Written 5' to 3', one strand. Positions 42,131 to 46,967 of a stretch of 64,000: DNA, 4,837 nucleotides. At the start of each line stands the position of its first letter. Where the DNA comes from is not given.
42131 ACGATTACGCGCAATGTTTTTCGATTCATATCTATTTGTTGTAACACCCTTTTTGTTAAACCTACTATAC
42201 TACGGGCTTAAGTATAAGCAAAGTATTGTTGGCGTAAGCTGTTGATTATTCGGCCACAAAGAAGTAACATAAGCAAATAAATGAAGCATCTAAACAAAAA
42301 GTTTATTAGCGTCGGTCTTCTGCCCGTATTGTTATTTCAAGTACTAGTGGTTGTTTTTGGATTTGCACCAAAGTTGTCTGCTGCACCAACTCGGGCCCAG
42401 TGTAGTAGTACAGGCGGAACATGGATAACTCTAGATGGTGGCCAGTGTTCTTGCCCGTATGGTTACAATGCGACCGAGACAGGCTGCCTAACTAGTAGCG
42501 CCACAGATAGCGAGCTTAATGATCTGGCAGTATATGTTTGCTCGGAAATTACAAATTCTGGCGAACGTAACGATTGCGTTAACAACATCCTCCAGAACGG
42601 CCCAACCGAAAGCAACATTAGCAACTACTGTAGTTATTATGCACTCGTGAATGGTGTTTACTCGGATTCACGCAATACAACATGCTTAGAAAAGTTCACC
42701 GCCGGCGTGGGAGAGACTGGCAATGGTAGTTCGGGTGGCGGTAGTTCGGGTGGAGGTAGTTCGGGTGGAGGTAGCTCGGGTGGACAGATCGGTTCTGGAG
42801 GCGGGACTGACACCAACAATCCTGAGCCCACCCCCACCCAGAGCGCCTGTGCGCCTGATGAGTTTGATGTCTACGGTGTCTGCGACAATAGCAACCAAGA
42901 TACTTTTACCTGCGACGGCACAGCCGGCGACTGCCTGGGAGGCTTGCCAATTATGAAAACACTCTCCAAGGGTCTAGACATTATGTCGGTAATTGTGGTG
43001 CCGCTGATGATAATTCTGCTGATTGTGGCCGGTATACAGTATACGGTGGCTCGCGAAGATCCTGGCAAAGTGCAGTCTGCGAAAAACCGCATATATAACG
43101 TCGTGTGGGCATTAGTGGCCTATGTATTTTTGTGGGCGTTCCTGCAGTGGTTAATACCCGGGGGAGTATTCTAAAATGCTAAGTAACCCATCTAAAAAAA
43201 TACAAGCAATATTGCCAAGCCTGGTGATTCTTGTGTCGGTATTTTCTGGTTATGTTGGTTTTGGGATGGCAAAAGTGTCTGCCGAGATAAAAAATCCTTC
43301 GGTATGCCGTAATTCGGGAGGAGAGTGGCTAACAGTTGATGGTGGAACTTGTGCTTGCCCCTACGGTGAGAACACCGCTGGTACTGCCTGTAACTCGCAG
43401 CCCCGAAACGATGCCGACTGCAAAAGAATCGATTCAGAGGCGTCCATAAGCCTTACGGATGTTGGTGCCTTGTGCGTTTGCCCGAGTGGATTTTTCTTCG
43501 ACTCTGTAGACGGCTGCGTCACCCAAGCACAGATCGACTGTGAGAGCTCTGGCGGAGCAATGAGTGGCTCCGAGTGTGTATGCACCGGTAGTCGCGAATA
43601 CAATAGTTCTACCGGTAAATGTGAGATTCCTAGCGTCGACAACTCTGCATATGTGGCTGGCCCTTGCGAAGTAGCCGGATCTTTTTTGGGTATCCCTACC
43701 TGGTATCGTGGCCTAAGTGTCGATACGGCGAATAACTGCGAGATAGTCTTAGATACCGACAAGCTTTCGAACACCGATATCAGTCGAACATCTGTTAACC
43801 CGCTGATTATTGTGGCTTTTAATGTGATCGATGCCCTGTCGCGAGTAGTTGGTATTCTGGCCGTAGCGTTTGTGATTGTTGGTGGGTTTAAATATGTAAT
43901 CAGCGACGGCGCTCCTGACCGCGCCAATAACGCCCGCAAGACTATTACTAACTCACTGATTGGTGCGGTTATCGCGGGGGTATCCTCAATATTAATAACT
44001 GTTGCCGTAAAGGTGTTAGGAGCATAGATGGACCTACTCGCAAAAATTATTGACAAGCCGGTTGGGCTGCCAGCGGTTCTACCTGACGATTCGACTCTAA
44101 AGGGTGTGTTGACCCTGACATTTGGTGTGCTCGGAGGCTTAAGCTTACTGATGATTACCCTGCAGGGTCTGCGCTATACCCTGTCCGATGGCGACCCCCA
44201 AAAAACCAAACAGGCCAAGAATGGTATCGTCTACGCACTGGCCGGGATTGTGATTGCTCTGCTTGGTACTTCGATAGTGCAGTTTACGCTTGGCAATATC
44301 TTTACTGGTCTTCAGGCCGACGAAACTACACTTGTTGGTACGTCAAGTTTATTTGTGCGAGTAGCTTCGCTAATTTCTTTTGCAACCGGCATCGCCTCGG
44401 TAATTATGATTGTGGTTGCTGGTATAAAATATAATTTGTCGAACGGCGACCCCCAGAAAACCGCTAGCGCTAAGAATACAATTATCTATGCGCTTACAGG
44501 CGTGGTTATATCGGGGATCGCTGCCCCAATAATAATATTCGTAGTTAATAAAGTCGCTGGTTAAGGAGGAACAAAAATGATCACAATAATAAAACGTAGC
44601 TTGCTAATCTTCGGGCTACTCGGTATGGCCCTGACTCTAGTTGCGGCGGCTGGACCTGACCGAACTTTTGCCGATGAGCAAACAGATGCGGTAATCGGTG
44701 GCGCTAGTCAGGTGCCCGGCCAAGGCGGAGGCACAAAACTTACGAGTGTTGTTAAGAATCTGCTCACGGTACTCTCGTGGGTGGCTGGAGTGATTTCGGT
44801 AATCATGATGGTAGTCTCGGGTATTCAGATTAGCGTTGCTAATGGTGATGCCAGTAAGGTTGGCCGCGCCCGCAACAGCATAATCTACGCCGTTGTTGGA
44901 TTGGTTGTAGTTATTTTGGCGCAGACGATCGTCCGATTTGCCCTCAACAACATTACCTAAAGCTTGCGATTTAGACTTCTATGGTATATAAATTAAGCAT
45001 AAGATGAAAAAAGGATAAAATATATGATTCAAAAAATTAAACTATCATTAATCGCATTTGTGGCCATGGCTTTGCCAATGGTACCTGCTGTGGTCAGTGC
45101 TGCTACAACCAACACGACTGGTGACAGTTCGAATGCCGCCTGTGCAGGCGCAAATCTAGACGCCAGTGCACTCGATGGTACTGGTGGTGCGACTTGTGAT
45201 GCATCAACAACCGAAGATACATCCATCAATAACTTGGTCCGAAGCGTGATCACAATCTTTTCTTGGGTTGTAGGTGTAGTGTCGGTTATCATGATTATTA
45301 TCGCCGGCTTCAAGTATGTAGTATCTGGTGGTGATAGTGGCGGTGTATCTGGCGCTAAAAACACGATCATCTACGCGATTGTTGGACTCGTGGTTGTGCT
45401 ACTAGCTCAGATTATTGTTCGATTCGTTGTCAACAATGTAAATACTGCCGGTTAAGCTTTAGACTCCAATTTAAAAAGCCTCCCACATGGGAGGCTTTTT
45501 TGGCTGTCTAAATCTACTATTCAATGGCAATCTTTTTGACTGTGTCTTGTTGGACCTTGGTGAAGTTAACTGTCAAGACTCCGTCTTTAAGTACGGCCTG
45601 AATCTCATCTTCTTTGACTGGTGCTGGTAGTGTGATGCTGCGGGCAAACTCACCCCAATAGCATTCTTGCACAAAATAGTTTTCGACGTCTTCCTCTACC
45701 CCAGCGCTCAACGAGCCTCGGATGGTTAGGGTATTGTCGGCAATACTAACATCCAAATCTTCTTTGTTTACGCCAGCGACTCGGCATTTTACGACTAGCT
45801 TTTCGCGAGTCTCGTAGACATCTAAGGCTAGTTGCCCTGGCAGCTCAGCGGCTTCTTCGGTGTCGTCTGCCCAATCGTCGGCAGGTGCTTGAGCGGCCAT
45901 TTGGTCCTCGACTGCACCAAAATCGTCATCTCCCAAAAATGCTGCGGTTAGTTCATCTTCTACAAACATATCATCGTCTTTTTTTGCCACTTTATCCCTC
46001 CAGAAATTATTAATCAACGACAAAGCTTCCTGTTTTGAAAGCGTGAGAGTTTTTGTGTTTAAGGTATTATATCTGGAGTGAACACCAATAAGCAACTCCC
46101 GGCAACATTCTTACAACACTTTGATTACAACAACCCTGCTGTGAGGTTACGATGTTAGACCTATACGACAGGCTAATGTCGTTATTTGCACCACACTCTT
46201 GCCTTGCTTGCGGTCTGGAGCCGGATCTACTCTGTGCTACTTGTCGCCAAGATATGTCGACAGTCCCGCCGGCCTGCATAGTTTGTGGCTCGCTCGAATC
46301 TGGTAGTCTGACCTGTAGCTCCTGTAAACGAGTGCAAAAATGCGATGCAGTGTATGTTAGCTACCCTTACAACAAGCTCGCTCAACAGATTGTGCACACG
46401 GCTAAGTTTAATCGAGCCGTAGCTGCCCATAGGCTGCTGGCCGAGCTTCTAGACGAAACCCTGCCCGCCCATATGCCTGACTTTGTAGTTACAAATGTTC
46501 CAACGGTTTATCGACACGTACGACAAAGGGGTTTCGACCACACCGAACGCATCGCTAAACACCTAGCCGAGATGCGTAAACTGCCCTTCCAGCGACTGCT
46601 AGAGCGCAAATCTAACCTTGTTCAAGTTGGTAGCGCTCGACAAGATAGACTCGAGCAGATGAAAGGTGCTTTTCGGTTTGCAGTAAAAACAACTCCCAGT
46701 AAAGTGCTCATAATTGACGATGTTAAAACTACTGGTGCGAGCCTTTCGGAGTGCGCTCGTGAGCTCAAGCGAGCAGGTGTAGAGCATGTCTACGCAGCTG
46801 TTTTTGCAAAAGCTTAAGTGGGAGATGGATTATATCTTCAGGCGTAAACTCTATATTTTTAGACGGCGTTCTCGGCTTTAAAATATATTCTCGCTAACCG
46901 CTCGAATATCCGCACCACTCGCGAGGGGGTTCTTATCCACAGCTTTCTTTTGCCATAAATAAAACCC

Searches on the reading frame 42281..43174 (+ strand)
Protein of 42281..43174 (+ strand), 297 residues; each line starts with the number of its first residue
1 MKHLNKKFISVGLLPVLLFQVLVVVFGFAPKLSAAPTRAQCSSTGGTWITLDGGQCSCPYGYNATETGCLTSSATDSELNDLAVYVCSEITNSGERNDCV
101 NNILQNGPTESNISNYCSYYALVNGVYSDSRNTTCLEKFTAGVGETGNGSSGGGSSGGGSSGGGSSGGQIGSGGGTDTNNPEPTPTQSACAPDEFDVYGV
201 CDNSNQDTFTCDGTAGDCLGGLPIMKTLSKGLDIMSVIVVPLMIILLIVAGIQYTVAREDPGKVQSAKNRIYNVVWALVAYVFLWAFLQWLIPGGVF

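Call 51: search_protein_families(library=pfam, proteins=[window:42281-43174:+], max_evalue=0.001)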
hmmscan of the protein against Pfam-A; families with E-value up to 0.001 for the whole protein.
window:42281-43174:+ (297 aa): 1 family
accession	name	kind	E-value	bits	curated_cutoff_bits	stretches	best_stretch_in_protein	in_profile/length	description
PF18895.5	T4SS_pilin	-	3.1e-07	30.8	26.6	1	227-291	8-71/71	Type IV secretion system pilin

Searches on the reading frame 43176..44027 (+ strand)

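Call 51: search_protein_families(library=pfam, proteins=[window:43176-44027:+], max_evalue=0.001)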
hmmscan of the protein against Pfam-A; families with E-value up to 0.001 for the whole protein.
window:43176-44027:+ (283 aa): 1 family
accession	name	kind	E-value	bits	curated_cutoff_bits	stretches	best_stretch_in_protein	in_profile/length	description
PF18895.5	T4SS_pilin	-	3.4e-08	33.9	26.6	1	216-276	11-70/71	Type IV secretion system pilin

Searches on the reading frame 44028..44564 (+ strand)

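Call 51: search_protein_families(library=pfam, proteins=[window:44028-44564:+], max_evalue=0.001)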
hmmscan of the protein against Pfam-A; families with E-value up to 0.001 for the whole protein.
window:44028-44564:+ (178 aa): 3 families
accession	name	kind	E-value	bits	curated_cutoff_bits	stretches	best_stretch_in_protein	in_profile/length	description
PF18895.5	T4SS_pilin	-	3.2e-19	69.2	26.6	2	24-86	9-70/71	Type IV secretion system pilin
PF02322.20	Cyt_bd_oxida_II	-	8.3e-06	25.8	35.6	1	35-169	83-212/302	Cytochrome bd terminal oxidase subunit II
PF19607.4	DUF6112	-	0.0007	19.8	25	0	100-165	8-74/88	Family of unknown function (DUF6112)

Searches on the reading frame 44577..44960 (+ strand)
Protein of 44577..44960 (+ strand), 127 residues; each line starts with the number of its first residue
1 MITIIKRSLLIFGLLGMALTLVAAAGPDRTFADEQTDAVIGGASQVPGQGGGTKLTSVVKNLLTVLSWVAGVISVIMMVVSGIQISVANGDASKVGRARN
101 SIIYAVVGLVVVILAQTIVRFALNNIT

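Call 51: search_protein_families(library=pfam, proteins=[window:44577-44960:+], max_evalue=0.001)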
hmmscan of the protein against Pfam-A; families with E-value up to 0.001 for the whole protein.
window:44577-44960:+ (127 aa): 1 family
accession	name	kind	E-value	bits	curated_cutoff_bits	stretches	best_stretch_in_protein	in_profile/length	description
PF18895.5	T4SS_pilin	-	7.6e-11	42.4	26.6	1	53-121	3-70/71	Type IV secretion system pilin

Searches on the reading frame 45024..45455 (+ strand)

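Call 51: search_protein_families(library=pfam, proteins=[window:45024-45455:+], max_evalue=0.001)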
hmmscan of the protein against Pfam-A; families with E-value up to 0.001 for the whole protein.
window:45024-45455:+ (143 aa): 1 family
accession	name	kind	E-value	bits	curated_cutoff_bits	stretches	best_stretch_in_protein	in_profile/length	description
PF18895.5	T4SS_pilin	-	1.6e-12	47.7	26.6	1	66-135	3-71/71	Type IV secretion system pilin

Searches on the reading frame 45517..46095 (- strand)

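Call 51: search_protein_families(library=pfam, proteins=[window:45517-46095:-], max_evalue=0.001)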
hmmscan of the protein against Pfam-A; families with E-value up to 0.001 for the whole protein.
window:45517-46095:- (192 aa): 2 families
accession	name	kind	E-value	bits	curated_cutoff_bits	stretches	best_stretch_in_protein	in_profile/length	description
PF00011.27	HSP20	-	3.3e-19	69.3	20.8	1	93-191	2-101/102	Hsp20/alpha crystallin family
PF17886.7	ArsA_HSP20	-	3.1e-08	33.5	22.5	1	99-178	3-63/63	HSP20-like domain found in ArsA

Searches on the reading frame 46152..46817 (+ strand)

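Call 51: search_protein_families(library=pfam, proteins=[window:46152-46817:+], max_evalue=0.001)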
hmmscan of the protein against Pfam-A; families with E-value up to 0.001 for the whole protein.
window:46152-46817:+ (221 aa): 2 families
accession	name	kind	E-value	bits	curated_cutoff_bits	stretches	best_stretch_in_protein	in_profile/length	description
PF00156.33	Pribosyltran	-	3.4e-06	26.9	26.3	1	133-219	46-124/158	Phosphoribosyl transferase domain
PF18912.6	DZR_2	-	4.3e-06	26.9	27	1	9-59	2-56/56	Double zinc ribbon domain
